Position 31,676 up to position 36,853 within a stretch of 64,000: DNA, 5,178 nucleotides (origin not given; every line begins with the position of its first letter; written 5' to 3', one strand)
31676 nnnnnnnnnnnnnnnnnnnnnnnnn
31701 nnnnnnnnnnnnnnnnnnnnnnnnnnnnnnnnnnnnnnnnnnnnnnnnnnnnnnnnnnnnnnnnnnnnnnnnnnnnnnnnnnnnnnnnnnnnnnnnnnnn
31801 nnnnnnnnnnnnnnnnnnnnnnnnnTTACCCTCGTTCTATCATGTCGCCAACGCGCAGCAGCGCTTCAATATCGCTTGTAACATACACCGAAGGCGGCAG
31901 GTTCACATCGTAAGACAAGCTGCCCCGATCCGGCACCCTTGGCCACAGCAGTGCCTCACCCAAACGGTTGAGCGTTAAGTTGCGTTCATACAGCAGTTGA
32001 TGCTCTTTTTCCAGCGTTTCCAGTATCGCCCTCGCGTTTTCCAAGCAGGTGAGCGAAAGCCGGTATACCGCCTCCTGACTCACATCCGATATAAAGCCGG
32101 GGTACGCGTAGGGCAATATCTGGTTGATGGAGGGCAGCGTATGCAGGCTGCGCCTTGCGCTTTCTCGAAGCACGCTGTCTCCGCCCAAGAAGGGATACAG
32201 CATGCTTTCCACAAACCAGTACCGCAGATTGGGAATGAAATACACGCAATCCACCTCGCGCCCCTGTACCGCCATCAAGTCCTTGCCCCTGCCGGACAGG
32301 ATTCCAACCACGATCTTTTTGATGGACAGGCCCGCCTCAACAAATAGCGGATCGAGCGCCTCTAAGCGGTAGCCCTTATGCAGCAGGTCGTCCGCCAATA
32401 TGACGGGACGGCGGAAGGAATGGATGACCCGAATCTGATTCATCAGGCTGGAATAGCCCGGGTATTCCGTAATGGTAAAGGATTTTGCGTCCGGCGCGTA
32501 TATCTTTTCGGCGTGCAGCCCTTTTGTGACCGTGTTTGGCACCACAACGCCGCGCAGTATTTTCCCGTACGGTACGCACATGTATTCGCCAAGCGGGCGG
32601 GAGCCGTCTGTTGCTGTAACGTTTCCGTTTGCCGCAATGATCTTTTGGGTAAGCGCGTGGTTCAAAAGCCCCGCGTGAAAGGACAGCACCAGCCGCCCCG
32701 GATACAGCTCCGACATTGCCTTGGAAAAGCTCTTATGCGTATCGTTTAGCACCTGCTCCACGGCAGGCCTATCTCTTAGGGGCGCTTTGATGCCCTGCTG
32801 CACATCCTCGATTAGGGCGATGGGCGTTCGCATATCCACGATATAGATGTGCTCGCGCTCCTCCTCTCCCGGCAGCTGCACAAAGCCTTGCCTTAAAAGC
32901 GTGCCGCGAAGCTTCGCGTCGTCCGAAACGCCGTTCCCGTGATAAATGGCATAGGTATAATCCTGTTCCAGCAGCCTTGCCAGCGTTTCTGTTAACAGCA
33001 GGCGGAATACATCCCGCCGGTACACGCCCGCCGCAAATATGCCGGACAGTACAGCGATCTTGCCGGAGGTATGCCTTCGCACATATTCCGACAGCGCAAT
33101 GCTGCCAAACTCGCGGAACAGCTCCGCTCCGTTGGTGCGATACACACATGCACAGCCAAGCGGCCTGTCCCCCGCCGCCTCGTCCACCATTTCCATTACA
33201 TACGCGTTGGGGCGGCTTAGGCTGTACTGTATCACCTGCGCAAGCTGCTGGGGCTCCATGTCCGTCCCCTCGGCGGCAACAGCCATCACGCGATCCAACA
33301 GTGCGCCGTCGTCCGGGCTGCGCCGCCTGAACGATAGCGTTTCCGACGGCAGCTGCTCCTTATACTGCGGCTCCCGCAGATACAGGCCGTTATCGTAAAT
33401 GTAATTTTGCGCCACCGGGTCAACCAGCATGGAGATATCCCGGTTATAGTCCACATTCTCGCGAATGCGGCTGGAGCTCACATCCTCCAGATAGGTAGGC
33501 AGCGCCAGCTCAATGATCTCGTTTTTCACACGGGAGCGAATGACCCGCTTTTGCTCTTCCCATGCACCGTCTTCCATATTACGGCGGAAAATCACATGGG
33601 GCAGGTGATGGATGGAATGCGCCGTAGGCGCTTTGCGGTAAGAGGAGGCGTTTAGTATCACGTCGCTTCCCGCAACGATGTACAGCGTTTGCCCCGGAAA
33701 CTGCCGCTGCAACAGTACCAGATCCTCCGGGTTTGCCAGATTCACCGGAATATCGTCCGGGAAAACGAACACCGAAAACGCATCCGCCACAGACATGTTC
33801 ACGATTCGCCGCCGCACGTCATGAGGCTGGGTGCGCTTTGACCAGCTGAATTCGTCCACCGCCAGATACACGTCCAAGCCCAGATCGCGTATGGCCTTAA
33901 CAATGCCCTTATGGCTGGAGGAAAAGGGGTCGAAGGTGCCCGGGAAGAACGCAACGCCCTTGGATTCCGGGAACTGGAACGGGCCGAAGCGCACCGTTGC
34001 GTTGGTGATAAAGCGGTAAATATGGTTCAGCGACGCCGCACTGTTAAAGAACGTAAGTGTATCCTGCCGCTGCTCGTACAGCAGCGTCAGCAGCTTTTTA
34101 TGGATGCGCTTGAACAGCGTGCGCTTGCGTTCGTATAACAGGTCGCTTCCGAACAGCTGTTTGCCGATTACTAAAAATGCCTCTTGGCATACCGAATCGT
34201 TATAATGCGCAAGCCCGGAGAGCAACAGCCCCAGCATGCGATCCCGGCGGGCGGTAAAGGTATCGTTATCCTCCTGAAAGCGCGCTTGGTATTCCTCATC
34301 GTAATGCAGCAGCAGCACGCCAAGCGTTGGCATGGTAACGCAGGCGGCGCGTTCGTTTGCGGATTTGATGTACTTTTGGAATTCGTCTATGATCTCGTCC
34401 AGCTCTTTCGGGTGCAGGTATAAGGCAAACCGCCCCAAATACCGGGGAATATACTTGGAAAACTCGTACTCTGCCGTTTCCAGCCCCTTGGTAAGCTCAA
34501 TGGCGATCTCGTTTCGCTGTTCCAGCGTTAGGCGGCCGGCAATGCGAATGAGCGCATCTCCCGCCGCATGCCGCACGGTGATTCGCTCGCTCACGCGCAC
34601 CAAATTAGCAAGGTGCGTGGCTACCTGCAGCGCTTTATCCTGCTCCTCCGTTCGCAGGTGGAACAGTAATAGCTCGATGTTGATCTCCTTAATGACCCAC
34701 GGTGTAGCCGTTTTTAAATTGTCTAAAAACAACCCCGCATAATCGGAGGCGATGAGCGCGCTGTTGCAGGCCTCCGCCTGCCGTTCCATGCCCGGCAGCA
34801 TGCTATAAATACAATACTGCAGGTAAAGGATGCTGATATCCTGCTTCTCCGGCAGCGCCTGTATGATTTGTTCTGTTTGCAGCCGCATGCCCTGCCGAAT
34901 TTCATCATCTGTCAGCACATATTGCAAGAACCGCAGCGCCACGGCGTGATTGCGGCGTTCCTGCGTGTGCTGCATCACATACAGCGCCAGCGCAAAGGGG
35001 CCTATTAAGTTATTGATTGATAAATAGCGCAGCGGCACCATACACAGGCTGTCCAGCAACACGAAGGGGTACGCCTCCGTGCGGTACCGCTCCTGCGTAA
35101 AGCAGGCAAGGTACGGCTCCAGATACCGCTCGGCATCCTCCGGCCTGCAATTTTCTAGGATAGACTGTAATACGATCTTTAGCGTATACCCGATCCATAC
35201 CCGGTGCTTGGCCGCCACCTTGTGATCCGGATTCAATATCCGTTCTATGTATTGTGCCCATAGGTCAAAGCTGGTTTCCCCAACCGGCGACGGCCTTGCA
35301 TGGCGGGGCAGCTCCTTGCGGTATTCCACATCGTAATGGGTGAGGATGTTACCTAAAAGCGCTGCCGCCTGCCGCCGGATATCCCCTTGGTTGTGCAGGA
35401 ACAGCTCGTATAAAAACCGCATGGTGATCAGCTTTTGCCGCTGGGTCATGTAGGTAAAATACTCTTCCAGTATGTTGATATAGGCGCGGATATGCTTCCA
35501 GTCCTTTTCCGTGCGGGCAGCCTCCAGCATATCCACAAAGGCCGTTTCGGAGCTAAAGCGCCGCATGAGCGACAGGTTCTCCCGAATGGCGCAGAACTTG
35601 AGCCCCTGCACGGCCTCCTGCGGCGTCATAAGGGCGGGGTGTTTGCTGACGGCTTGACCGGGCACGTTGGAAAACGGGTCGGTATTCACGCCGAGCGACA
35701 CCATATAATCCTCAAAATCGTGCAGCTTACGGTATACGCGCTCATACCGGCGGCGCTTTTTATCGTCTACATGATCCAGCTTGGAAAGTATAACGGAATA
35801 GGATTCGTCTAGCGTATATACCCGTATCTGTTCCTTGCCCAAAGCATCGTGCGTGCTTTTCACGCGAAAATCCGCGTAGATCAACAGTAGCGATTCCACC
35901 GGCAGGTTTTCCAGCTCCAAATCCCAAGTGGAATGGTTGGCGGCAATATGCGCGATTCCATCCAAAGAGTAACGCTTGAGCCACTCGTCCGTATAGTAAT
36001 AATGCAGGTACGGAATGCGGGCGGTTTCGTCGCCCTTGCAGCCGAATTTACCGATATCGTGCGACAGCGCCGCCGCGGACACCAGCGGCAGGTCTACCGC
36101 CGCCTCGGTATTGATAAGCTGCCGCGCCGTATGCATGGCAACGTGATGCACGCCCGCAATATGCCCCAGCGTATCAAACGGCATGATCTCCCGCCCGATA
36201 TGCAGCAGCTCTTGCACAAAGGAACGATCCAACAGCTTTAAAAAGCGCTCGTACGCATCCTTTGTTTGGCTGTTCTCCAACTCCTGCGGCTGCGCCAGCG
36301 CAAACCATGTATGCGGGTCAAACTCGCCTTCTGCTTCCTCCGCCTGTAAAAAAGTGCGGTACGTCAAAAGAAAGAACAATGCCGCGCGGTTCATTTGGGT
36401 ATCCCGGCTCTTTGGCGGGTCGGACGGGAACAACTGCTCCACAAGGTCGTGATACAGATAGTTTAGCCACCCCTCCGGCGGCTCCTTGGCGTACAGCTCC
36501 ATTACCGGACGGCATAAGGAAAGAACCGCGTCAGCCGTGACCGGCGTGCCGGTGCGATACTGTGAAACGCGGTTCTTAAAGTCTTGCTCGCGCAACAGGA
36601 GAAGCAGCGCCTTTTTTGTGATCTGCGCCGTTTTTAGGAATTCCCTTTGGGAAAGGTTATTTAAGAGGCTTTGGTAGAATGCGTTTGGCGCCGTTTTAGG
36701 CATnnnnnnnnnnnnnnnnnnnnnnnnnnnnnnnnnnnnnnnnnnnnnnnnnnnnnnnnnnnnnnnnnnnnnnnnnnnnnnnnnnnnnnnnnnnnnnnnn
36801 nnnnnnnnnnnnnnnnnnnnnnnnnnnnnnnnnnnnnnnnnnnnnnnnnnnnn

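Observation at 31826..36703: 1625-aa single-chain fusion of HD, HEAT-like repeats, degenerate NadD-like, GNAT-like and PRTase-like modules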

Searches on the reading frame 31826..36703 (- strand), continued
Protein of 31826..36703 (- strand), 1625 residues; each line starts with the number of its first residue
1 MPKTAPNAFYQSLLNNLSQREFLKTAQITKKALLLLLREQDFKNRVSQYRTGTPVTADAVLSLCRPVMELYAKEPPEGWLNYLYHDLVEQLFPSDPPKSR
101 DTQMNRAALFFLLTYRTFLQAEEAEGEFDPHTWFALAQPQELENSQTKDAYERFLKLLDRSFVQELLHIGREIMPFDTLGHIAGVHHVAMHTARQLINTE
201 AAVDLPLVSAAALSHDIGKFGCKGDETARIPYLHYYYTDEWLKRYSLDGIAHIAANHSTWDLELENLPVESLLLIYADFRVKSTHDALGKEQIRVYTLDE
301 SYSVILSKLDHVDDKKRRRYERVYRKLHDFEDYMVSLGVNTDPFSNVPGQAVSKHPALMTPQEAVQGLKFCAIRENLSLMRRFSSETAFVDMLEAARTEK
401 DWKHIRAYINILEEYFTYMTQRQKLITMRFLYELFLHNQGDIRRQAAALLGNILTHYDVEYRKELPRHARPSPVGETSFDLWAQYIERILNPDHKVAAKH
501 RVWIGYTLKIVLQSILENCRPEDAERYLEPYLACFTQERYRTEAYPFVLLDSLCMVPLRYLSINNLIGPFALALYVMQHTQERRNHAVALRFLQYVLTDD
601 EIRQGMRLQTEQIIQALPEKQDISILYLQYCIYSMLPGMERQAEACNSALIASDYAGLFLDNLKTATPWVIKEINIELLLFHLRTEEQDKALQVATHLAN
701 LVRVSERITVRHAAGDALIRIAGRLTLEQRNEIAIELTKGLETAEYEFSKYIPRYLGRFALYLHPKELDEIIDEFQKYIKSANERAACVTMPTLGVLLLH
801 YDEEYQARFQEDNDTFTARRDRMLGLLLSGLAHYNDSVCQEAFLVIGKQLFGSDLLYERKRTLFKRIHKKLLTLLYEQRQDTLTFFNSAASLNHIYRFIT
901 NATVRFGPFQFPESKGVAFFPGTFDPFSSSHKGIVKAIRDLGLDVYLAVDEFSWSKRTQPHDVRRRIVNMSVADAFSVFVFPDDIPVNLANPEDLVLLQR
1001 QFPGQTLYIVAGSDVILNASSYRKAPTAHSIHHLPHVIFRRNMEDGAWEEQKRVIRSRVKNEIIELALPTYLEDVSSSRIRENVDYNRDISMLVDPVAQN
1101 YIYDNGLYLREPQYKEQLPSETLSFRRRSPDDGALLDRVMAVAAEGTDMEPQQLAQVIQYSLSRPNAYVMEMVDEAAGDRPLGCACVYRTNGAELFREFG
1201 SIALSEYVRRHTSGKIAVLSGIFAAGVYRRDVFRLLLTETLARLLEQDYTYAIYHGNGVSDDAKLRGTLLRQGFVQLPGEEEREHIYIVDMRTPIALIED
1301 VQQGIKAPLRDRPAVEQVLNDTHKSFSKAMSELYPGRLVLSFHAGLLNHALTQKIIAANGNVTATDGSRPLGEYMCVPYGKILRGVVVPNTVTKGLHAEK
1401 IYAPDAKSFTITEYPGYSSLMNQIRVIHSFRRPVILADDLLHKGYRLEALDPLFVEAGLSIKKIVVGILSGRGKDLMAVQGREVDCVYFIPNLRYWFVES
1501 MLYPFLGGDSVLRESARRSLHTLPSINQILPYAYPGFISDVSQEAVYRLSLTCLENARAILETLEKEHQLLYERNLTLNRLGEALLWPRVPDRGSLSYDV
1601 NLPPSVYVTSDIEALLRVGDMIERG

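Call 87: search_protein_families(library=pfam, proteins=[L033:8888-9790:-, L012:1197-2168:+, L033:3865-4674:+, L013:20138-20833:-, L062:21524-22876:+], max_evalue=0.001)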
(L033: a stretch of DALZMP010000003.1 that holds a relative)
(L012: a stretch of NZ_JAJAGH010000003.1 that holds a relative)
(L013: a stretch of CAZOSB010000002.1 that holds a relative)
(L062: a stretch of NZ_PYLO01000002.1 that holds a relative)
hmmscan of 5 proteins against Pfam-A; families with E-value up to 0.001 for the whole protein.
L033:8888-9790:- (301 aa): 1 family
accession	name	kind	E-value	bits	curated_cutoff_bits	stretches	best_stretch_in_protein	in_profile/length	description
PF01557.24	FAA_hydrolase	-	3.6e-68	229.9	23.9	1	90-299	2-212/214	Fumarylacetoacetate (FAA) hydrolase C-terminal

L012:1197-2168:+ (324 aa): 2 families
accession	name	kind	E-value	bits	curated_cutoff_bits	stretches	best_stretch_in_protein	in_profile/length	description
PF02779.29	Transket_pyr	-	3.7e-46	157.4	27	1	3-178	2-173/174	Transketolase, pyrimidine binding domain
PF02780.25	Transketolase_C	-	6.2e-40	136.4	25.9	1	193-315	1-124/124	Transketolase, C-terminal domain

L033:3865-4674:+ (270 aa): 4 families
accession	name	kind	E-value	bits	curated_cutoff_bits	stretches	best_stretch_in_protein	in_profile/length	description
PF00456.26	Transketolase_N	-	8.4e-57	193.1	22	1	13-267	9-276/334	Transketolase, thiamine diphosphate binding domain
PF13292.11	DXP_synthase_N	-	1.2e-13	51.4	21.2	1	1-179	13-176/274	1-deoxy-D-xylulose-5-phosphate synthase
PF00676.26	E1_dh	-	7.7e-08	32.1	22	1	108-220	96-210/300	Dehydrogenase E1 component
PF02775.26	TPP_enzyme_C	-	0.00015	22.1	21.9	1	110-180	25-89/151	Thiamine pyrophosphate enzyme, C-terminal TPP binding domain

L013:20138-20833:- (232 aa): 6 families
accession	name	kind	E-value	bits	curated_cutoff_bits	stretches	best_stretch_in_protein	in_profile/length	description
PF00005.33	ABC_tran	-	8.1e-31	107.9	25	1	21-164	1-136/137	ABC transporter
PF02463.25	SMC_N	-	5.2e-09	36.3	40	1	135-210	135-212/220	RecF/RecN/SMC N terminal domain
PF13555.12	AAA_29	-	8.2e-05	22.7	27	1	25-59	16-50/61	P-loop containing region of AAA domain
PF13304.12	AAA_21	-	0.00017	22.2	27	0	33-55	1-23/304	AAA domain, putative AbiEii toxin, Type IV TA system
PF03193.22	RsgA_GTPase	-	0.00019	21.8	30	1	14-55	90-130/174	RsgA GTPase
PF13401.12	AAA_22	-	0.00031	21.5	27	0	30-195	4-123/130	AAA domain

L062:21524-22876:+ (451 aa): 2 families
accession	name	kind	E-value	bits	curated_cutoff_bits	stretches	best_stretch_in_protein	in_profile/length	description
PF00208.27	ELFV_dehydrog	-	9.3e-80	268.2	23.4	1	204-450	1-241/241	Glutamate/Leucine/Phenylalanine/Valine dehydrogenase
PF02812.23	ELFV_dehydrog_N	-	3.9e-53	179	25.3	1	58-186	1-129/129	Glu/Leu/Phe/Val dehydrogenase, dimerisation domain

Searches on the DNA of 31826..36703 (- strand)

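Call 64: search_rna_families(sources=[L001, L003, L009, L019, L032, L044], threshold=gathering)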
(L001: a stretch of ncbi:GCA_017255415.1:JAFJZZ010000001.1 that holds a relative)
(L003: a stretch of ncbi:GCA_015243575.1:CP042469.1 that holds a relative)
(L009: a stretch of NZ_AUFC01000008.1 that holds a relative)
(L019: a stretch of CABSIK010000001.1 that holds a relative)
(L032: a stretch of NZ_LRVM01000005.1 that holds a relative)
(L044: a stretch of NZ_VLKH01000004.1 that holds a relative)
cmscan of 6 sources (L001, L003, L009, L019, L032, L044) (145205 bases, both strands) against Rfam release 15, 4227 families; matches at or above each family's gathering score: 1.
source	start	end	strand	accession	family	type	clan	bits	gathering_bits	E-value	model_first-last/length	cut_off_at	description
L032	19111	19353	-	RF00230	T-box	Cis-reg; leader;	-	107.4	93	2.2e-22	1-219/219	no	T-box leader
